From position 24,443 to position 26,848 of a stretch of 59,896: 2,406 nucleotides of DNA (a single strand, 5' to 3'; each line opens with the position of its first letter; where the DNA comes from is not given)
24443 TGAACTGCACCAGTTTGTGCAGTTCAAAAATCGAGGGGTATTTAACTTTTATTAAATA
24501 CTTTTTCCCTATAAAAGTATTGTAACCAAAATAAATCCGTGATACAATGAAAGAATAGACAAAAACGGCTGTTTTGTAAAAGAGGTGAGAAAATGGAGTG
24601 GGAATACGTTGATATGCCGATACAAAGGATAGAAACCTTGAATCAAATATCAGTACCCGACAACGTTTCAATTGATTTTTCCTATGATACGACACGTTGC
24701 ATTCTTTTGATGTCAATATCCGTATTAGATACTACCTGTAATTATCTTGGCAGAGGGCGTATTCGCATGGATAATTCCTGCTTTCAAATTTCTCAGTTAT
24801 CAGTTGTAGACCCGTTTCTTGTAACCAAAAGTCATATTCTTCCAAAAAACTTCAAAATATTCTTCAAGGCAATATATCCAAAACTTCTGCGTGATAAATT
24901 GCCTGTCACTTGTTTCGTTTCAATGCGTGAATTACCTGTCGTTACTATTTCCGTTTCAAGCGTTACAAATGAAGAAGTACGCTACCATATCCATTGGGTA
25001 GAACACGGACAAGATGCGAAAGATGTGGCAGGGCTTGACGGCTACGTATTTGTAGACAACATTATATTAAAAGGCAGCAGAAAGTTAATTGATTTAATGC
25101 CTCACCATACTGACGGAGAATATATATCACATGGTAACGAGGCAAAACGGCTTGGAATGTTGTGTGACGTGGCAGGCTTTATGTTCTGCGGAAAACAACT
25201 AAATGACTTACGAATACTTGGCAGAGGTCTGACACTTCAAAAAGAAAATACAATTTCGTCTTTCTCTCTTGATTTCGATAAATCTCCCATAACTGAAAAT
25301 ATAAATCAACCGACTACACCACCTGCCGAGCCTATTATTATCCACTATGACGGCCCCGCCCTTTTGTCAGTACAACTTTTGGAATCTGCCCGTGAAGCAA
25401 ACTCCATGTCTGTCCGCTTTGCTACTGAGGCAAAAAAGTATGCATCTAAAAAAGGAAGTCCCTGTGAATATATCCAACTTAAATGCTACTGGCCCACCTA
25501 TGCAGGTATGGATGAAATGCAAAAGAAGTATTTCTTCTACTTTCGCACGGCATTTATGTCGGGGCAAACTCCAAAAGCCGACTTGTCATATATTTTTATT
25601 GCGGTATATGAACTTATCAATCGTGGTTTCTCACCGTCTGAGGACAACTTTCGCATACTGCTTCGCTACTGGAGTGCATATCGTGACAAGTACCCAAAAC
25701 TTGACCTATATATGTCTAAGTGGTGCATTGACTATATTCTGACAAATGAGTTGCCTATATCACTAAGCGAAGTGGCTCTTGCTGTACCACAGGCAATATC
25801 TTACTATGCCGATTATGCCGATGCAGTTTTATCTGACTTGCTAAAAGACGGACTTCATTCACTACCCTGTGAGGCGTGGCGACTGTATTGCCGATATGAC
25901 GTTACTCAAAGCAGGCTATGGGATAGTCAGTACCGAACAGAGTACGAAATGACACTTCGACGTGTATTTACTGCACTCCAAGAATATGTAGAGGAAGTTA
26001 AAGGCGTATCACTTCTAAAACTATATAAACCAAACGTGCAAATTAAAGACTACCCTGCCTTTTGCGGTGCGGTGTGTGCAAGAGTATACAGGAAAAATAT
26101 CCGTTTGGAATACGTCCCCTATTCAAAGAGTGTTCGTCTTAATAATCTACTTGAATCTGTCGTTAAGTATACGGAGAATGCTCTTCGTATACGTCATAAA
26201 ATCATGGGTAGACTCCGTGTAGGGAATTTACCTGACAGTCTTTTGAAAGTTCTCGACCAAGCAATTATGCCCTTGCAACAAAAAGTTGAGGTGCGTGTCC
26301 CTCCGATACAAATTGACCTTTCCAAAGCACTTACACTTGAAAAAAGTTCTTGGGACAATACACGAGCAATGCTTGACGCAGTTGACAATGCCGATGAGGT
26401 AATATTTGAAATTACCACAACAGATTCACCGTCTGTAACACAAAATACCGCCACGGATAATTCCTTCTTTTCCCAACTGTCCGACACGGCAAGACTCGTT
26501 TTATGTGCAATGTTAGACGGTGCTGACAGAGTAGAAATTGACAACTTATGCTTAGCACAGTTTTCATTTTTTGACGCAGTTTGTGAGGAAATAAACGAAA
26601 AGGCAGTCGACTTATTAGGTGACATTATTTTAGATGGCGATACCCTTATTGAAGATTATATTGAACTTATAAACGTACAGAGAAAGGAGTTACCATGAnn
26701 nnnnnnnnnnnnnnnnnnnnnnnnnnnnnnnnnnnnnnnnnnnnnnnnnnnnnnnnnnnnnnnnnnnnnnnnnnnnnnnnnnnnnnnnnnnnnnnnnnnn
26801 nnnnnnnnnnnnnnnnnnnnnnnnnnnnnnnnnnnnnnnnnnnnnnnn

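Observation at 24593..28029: Two-gene TerB-like/BrxD-like ATPase module inserted between thrS and the DnaD-like/dnaI pair: candidate minimal, helicase-less Shango-type defence system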

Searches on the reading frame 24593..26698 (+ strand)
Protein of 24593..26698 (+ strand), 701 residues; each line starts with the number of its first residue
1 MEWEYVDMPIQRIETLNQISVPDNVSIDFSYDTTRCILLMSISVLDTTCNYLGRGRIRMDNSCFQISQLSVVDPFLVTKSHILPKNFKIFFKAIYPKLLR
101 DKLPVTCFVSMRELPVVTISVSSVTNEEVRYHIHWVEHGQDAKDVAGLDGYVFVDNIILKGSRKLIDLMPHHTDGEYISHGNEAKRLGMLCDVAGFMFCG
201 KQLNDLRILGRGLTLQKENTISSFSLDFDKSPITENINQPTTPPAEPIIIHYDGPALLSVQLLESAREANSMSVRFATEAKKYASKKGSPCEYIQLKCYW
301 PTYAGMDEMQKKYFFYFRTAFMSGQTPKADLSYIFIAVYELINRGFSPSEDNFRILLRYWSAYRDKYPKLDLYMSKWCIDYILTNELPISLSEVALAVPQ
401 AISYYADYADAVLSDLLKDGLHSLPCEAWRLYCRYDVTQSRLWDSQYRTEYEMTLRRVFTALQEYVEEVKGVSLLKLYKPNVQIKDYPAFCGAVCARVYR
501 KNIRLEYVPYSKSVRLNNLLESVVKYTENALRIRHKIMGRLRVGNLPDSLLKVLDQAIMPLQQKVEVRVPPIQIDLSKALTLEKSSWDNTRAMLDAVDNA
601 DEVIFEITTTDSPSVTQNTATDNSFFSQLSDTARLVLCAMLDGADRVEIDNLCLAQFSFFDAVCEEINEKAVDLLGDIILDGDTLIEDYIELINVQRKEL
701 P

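Call 8: search_protein_families(library=pfam, proteins=[window:24593-26698:+], max_evalue=1)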
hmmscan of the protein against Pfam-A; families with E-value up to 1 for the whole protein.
window:24593-26698:+ (701 aa): 2 families
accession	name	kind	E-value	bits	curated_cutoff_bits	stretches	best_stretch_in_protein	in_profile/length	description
PF13208.11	TerB_N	-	4e-16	59.8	25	1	271-406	29-156/207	TerB N-terminal domain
PF15615.11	TerB_C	-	5.1e-07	30.5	26.3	1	563-686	8-137/148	TerB-C domain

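Call 9: search_protein_families(library=padloc, proteins=[window:24593-26698:+], max_evalue=1)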
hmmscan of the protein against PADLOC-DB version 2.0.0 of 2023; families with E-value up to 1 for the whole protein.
window:24593-26698:+ (701 aa): 1 family
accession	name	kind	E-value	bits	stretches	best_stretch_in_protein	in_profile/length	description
PDLC03958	SngA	-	1.4e-51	174.7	1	205-693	63-523/528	-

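Call 10: search_protein_families(library=ncbifam, proteins=[window:24593-26698:+], max_evalue=1)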
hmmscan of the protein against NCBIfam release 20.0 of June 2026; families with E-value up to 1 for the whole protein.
window:24593-26698:+ (701 aa): 0 families

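Call 20: find_homologous_proteins(query=window:24593-26698:+)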
Query window:24593-26698:+ (701 aa): 5 proteins with E <= 0.001 among 8000 candidates.
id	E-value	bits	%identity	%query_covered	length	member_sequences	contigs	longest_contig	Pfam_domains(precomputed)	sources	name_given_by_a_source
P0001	0.0e+0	1605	100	100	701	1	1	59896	PF13208.12,PF15615.12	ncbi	-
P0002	6.8e-216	737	48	99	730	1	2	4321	PF13208.12,PF15615.12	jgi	-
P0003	8.3e-215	733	48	99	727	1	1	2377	PF13208.12,PF15615.12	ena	-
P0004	1.7e-213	729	48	99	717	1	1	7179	PF13208.12,PF15615.12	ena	-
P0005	5.4e-32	129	28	48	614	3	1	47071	PF13208.12,PF15615.12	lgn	-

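Call 21: find_encoding_contigs(protein=P0004, flank=10000)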
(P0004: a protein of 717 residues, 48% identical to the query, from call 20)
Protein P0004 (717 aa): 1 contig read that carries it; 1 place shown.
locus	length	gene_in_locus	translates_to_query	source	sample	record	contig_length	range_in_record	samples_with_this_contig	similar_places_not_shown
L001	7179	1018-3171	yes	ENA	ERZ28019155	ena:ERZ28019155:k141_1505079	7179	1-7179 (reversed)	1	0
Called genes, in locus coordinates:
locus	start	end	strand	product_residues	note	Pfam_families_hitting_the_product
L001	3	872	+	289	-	?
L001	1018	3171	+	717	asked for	PF13208:TerB_N, PF15615:TerB_C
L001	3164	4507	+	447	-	PF10923:BrxC_BrxD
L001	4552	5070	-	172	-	PF00293:NUDIX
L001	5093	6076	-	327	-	PF00308:Bac_DnaA (weak), PF01695:IstB_IS21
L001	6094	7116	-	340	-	PF07261:DnaB_2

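Call 22: find_encoding_contigs(protein=P0002, flank=10000)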
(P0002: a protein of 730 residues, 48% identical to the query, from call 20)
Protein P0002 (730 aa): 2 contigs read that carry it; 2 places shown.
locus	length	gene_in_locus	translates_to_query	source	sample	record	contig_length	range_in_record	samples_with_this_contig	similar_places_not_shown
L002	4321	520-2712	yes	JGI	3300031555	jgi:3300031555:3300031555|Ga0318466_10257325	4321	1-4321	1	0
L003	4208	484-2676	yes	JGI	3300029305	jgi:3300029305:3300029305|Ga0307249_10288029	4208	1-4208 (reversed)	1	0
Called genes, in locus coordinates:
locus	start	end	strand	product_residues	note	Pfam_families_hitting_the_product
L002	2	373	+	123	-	?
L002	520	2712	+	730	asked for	PF13208:TerB_N, PF15615:TerB_C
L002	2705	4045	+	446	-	PF10923:BrxC_BrxD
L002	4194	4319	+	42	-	?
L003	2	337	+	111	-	?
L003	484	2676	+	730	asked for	PF13208:TerB_N, PF15615:TerB_C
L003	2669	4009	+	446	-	PF10923:BrxC_BrxD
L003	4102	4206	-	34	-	?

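Call 23: find_encoding_contigs(protein=P0005, flank=10000)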
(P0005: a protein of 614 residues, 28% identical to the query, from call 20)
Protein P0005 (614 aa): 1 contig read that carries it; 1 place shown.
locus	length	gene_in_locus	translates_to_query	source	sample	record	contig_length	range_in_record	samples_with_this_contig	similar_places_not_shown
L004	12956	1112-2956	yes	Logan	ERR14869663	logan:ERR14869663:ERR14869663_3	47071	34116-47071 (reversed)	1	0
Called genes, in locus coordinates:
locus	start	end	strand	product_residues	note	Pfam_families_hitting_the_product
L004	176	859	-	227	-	PF13398:Peptidase_M50B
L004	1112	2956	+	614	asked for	PF13208:TerB_N, PF15615:TerB_C (weak)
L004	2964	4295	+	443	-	PF10923:BrxC_BrxD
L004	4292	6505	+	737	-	PF04851:ResIII (weak), PF00270:DEAD, PF00271:Helicase_C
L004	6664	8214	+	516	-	PF02028:BCCT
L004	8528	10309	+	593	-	PF00672:HAMP, PF06580:His_kinase, PF02518:HATPase_c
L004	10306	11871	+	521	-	PF00072:Response_reg, PF12833:HTH_18, PF00165:HTH_AraC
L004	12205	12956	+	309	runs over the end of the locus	PF00528:BPD_transp_1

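Call 24: find_encoding_contigs(protein=P0001, flank=10000)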
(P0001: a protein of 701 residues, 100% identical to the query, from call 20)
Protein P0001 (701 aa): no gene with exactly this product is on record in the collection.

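Call 25: list_cluster_members(proteins=[window:24593-26698:+, window:26695-28029:+, window:15733-18006:+, window:28081-28926:-, window:29111-30106:+])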
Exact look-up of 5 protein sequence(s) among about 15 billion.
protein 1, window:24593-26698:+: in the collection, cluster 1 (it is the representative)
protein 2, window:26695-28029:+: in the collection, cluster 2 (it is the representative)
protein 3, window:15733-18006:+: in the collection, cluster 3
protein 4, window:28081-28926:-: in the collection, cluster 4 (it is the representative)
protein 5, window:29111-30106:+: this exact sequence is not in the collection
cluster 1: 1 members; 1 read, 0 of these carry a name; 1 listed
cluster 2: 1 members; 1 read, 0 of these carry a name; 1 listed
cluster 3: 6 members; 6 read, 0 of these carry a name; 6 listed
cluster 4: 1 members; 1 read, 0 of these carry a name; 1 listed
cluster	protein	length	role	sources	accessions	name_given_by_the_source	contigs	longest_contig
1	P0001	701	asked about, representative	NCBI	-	-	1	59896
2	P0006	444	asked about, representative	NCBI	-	-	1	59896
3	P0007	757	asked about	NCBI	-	-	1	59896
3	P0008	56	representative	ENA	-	-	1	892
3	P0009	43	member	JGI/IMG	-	-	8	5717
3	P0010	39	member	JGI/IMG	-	-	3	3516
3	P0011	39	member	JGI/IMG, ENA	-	-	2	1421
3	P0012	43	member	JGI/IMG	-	-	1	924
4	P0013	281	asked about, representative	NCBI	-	-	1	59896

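Call 32: find_homologous_proteins(query=P0007, max_evalue=1e-50)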
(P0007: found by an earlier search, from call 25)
Query P0007 (757 aa): 8000 proteins with E <= 1e-50 among 8000 candidates; the best 120 are listed.
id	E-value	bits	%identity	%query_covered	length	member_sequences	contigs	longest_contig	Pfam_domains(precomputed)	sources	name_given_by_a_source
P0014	0.0e+0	1465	81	100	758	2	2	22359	PF00270.36,PF00271.38,PF22590.3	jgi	-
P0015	0.0e+0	1213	69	100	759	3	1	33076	PF00270.36,PF00271.38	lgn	-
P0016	0.0e+0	1199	69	100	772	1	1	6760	PF00270.36,PF00271.38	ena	-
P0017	0.0e+0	1193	69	99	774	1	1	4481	PF00270.36,PF00271.38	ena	-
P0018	0.0e+0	1191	69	100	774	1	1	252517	PF00270.36,PF00271.38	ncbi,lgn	-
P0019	0.0e+0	1189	69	99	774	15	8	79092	PF00270.36,PF00271.38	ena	-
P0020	0.0e+0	1188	69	99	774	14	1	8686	PF00270.36,PF00271.38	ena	-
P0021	0.0e+0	1187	68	99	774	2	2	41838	PF00270.36,PF00271.38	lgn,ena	-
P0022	0.0e+0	1185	69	99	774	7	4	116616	PF00270.36,PF00271.38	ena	-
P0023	0.0e+0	1185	69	99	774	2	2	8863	PF00270.36,PF00271.38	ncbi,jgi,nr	ncbi:MAG: DEAD/DEAH box helicase [Ruminococcaceae bacterium]|nr:DEAD/DEAH box helicase [Oscillospira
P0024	0.0e+0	1184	69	99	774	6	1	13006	PF00270.36,PF00271.38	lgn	-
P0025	0.0e+0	1181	67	99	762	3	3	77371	PF00270.36,PF00271.38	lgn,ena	-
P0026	0.0e+0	1178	69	100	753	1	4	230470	PF00270.36,PF00271.38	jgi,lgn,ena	-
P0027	0.0e+0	1178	69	99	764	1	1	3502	PF00270.36,PF00271.38,PF04851.22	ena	-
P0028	0.0e+0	1175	69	100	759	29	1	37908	PF00270.36,PF00271.38,PF22590.3,PF04851.22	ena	-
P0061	0.0e+0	1159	68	100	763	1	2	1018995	PF00270.36,PF00271.38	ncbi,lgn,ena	-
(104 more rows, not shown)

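Call 33: find_encoding_contigs(protein=P0014, flank=10000, max_places=3)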
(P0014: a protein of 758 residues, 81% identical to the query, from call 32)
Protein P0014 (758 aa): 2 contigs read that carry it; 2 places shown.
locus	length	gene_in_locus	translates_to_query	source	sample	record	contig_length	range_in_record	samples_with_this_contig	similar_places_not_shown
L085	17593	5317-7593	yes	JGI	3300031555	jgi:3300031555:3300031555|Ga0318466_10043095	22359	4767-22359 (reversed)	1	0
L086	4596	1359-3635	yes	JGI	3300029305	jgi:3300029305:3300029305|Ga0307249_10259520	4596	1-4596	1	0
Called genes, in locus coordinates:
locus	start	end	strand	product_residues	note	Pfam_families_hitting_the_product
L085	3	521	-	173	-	?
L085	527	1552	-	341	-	PF05343:Peptidase_M42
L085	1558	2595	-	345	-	PF05343:Peptidase_M42, PF01546:Peptidase_M20 (weak)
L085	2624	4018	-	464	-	PF08245:Mur_ligase_M, PF02875:Mur_ligase_C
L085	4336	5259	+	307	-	PF01544:CorA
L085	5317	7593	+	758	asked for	PF00270:DEAD, PF00271:Helicase_C, PF22590:Cas3-like_C_2 (weak)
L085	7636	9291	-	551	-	PF00501:AMP-binding, PF13193:AMP-binding_C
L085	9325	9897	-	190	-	PF01381:HTH_3, PF12844:HTH_19, PF07883:Cupin_2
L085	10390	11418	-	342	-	PF01790:LGT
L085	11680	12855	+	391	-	PF00465:Fe-ADH, PF13685:Fe-ADH_2 (weak), PF25137:ADH_Fe_C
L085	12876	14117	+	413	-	-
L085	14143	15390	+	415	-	PF04734:Ceramidase_alk (faint)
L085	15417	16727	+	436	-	PF01408:GFO_IDH_MocA, PF22725:GFO_IDH_MocA_C3 (weak), PF21252:Glyco_hydro_109_C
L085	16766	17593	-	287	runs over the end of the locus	PF02311:AraC_binding, PF00165:HTH_AraC, PF12833:HTH_18, PF00165:HTH_AraC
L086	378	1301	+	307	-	PF01544:CorA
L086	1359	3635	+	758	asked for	PF00270:DEAD, PF00271:Helicase_C, PF22590:Cas3-like_C_2 (weak)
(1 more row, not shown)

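Call 34: find_encoding_contigs(protein=P0018, flank=10000, max_places=2)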
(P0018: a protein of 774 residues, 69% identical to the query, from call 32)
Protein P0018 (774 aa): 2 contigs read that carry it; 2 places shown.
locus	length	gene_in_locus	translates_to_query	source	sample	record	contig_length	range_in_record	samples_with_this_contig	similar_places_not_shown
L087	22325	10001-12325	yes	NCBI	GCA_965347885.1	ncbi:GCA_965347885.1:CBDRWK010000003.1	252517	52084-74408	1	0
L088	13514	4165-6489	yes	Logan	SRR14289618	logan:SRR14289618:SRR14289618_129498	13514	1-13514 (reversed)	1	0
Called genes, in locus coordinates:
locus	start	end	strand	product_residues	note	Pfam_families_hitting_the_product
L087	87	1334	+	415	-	PF00817:IMS, PF21999:IMS_HHH_1 (weak), PF11799:IMS_C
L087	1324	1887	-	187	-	PF02659:Mntp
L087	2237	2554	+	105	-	PF03575:Peptidase_S51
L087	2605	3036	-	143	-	PF05105:Phage_holin_4_1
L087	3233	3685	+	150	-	-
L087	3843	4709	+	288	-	PF10672:Methyltrans_SAM, PF03602:Cons_hypoth95 (weak)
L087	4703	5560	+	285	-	PF00005:ABC_tran, PF13304:AAA_21 (faint), PF02463:SMC_N (weak)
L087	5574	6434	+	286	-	PF02463:SMC_N (weak), PF00005:ABC_tran, PF13401:AAA_22 (faint), PF13304:AAA_21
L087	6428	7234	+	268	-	PF02361:CbiQ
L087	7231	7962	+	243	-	PF01416:PseudoU_synth_1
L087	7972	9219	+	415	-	PF18975:DUF5711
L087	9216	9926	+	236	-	PF02674:Colicin_V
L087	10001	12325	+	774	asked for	PF00270:DEAD, PF00271:Helicase_C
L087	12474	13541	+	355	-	PF01790:LGT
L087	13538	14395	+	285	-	PF00763:THF_DHG_CYH, PF02882:THF_DHG_CYH_C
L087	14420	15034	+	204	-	PF00160:Pro_isomerase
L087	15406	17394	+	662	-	PF24898:GGDEF_GdpP, PF01368:DHH, PF02272:DHHA1 (weak)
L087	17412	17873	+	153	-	PF01281:Ribosomal_L9_N, PF03948:Ribosomal_L9_C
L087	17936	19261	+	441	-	PF00772:DnaB, PF03796:DnaB_C, PF06745:ATPase (faint), PF13481:AAA_25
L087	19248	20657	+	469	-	PF01171:ATP_bind_3, PF11734:TilS_C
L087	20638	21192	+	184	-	PF00156:Pribosyltran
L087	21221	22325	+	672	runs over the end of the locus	PF06480:FtsH_ext (faint), PF00004:AAA, PF07728:AAA_5 (faint), PF17862:AAA_lid_3, PF01434:Peptidase_M41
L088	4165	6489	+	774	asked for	PF00270:DEAD, PF00271:Helicase_C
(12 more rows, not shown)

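Call 35: find_encoding_contigs(protein=P0061, flank=10000, max_places=2)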
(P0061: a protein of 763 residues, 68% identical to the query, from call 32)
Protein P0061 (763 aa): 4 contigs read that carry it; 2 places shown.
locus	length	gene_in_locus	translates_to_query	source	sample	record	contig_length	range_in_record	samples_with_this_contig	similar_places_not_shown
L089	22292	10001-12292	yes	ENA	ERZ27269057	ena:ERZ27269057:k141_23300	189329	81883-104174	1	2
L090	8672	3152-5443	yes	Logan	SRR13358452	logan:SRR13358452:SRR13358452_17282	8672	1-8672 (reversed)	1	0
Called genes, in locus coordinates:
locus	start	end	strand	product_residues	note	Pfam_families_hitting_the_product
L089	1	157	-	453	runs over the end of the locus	PF02952:Fucose_iso_C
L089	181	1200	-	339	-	PF00356:LacI, PF00532:Peripla_BP_1, PF13377:Peripla_BP_3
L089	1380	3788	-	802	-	PF20437:LonC_helical, PF13654:AAA_32, PF20436:LonB_AAA-LID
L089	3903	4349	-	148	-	PF13302:Acetyltransf_3 (weak), PF13420:Acetyltransf_4, PF13527:Acetyltransf_9 (weak), PF13673:Acetyltransf_10, PF00583:Acetyltransf_1, PF13508:Acetyltransf_7, PF08445:FR47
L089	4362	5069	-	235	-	PF00814:TsaD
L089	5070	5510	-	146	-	PF02367:TsaE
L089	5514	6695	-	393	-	PF01979:Amidohydro_1, PF07969:Amidohydro_3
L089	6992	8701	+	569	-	PF13208:TerB_N, PF15615:TerB_C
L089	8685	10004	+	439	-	PF10923:BrxC_BrxD, PF01637:ATPase_2 (faint), PF13191:AAA_16 (weak)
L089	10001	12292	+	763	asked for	PF00270:DEAD, PF00271:Helicase_C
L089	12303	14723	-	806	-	PF02190:LON_substr_bdg, PF13401:AAA_22 (faint), PF07724:AAA_2 (weak), PF00004:AAA, PF07728:AAA_5, PF22667:Lon_lid, PF05362:Lon_C, PF13541:ChlI, +1 more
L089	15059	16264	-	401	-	PF00009:GTP_EFTU, PF03144:GTP_EFTU_D2, PF03143:GTP_EFTU_D3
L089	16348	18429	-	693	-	PF00009:GTP_EFTU, PF03144:GTP_EFTU_D2, PF22042:EF-G_D2, PF14492:EFG_III, PF16658:RF3_C (weak), PF03764:EFG_IV, PF00679:EFG_C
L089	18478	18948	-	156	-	PF00177:Ribosomal_S7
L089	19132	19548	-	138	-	PF00164:Ribosom_S12_S23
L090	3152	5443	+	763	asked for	PF00270:DEAD, PF00271:Helicase_C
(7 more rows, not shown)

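Call 83: search_solved_structures(query=window:24593-26698:+, max_evalue=0.1)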
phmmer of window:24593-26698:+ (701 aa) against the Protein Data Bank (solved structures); distinct sequences matched with E-value up to 0.1: 0.

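Call 95: find_homologous_proteins(query=P0006, max_evalue=1e-80)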
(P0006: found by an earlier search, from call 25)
Query P0006 (444 aa): 7981 proteins with E <= 1e-80 among 8000 candidates; the best 120 are listed.
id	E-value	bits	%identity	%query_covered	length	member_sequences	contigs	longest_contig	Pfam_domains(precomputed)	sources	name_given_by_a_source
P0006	3.8e-289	976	100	100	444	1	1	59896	PF10923.15,PF13191.13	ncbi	-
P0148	7.7e-236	801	81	100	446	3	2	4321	PF10923.15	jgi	-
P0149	5.1e-234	795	80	100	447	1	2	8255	PF10923.15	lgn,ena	-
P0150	4.8e-214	729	73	100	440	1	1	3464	PF10923.15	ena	-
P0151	2.9e-189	647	66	100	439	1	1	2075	PF10923.15,PF13191.13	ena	-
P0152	3.4e-187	640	65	99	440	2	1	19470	PF10923.15,PF13191.13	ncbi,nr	ncbi:MAG: DUF2791 family P-loop domain-containing protein [Clostridiales bacterium]|nr:DUF2791 famil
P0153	7.0e-187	639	66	100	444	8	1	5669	PF10923.15,PF13191.13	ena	-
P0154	2.5e-186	638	64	99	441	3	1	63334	PF10923.15,PF13191.13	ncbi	-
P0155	3.2e-186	637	67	99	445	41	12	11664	PF10923.15,PF13191.13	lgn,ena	-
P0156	5.3e-186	637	68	95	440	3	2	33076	PF10923.15,PF13401.13,PF13191.13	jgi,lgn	jgi:hypothetical protein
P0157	2.7e-185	634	66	99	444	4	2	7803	PF10923.15,PF13191.13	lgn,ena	-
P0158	1.6e-184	632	66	99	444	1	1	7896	PF10923.15,PF13191.13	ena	-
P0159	3.1e-184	631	66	99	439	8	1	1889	PF10923.15,PF13191.13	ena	-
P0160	7.2e-184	630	65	99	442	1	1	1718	PF10923.15,PF13191.13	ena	-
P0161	1.2e-183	629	68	94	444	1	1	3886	PF10923.15,PF13191.13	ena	-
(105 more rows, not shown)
